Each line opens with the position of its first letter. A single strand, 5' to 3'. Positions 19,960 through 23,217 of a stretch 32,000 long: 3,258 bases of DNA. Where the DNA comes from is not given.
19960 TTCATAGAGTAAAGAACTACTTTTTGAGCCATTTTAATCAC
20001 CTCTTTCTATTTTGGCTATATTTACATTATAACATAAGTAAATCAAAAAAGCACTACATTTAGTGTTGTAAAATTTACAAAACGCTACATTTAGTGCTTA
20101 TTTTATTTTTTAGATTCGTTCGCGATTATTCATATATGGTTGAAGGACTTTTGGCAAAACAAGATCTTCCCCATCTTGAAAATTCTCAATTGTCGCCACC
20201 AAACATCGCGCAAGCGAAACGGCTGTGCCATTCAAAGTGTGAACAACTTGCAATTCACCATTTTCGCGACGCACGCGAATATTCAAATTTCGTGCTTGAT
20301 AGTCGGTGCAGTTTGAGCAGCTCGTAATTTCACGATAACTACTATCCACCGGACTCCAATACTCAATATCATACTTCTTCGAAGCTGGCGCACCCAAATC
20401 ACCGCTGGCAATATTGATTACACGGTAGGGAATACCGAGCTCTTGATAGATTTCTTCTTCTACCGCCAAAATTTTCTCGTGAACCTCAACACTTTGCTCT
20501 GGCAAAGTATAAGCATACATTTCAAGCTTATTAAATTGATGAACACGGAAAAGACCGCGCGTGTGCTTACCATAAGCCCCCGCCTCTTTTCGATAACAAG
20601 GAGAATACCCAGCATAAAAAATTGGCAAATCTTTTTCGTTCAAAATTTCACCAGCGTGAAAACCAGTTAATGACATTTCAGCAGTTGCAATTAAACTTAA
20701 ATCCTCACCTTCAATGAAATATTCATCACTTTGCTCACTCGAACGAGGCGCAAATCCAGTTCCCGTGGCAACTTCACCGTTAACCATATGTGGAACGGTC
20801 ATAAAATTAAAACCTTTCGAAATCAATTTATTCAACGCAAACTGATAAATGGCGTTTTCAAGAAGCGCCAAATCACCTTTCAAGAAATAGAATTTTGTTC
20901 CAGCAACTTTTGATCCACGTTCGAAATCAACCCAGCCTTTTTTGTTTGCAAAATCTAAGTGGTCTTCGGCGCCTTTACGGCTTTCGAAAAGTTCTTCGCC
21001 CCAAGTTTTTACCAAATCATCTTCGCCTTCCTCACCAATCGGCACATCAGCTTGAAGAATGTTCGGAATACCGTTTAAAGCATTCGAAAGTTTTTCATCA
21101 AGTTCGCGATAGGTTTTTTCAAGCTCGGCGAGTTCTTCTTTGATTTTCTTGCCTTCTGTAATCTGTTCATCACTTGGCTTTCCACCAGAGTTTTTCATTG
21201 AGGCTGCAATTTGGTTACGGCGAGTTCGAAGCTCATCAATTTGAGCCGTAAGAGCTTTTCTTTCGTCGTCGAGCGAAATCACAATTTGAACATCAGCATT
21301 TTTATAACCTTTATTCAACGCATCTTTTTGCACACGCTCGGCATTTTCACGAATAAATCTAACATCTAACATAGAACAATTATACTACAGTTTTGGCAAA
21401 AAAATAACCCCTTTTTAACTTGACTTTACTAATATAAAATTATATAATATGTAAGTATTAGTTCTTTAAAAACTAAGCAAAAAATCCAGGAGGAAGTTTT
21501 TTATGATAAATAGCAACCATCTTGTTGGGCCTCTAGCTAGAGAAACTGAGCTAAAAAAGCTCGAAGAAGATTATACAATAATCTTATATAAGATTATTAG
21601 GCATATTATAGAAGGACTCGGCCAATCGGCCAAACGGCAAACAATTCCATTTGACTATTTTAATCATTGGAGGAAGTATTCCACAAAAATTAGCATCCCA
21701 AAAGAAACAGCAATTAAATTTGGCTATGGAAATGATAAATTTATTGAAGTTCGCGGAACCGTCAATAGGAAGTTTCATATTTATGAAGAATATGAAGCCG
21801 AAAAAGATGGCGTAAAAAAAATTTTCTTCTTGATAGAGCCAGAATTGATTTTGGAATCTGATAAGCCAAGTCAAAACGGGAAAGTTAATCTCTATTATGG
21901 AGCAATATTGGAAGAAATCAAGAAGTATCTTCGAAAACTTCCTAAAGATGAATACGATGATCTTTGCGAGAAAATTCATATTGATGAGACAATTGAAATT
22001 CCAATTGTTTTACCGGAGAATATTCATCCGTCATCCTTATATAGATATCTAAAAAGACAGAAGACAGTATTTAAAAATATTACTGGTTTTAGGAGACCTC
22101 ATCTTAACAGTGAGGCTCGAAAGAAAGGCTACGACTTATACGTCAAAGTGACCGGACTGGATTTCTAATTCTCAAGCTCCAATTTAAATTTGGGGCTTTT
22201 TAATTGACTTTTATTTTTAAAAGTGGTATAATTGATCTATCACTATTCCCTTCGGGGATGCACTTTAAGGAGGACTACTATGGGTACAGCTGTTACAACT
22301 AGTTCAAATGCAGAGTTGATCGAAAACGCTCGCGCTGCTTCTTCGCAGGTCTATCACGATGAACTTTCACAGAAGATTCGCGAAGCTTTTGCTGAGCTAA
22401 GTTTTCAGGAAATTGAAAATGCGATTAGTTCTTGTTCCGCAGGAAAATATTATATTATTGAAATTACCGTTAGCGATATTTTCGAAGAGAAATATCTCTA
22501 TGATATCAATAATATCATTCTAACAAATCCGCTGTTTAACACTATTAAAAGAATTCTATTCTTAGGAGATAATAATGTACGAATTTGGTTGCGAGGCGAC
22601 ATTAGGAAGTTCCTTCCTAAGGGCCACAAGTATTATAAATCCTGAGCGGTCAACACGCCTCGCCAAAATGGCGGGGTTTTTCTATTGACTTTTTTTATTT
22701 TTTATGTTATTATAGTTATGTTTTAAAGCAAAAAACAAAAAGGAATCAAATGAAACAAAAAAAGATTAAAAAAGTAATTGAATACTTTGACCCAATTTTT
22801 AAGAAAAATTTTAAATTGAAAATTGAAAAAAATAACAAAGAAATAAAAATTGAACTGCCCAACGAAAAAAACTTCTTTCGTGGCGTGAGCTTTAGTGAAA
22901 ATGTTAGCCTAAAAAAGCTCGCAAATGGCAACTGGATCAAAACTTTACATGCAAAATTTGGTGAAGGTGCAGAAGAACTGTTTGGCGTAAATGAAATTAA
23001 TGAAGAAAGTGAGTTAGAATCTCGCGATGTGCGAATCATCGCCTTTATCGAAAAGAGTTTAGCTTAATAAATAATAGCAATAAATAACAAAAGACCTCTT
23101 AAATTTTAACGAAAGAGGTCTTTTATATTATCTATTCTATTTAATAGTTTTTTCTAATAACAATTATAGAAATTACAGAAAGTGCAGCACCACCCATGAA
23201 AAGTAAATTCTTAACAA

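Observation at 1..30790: Strong over-representation of the palindrome TTCGAA (often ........) in all reading frames and in non-coding DNA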

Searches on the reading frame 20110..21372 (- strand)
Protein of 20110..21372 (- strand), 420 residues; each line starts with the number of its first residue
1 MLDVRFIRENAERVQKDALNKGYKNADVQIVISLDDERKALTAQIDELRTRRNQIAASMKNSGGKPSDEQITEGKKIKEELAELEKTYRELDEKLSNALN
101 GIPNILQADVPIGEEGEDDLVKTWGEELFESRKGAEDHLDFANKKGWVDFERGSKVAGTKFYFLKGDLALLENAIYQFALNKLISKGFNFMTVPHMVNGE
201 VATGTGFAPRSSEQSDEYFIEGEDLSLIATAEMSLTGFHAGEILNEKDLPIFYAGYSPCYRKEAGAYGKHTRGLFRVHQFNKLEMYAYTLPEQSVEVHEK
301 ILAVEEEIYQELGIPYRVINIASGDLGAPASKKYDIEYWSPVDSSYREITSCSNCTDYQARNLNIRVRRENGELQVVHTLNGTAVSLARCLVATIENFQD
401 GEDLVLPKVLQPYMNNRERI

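Call 23: search_protein_families(library=pfam, proteins=[window:20110-21372:-])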
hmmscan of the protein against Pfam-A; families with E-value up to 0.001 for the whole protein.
window:20110-21372:- (420 aa): 3 families
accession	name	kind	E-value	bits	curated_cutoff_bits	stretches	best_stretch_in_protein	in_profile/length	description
PF00587.30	tRNA-synt_2b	-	3.3e-39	135.2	29.3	1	222-398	8-179/179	tRNA synthetase class II core domain (G, H, P, S and T)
PF02403.27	Seryl_tRNA_N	-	3e-22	79.3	28.2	1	1-105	1-107/108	Seryl-tRNA synthetase N-terminal domain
PF11932.13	DUF3450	-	2.4e-05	24.2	32.6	1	24-116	31-123/241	Protein of unknown function (DUF3450)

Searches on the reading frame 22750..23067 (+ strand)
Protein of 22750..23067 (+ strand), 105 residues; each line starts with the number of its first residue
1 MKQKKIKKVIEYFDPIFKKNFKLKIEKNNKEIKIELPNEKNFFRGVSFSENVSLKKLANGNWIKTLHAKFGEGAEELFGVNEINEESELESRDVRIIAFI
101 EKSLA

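Call 24: search_protein_families(library=pfam, proteins=[window:22750-23067:+])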
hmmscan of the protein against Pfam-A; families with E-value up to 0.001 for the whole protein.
window:22750-23067:+ (105 aa): 1 family
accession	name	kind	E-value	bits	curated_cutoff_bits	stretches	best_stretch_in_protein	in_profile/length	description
PF18046.7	FKBP26_C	-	0.00023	21.7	27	1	3-57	2-49/72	FKBP26_C-terminal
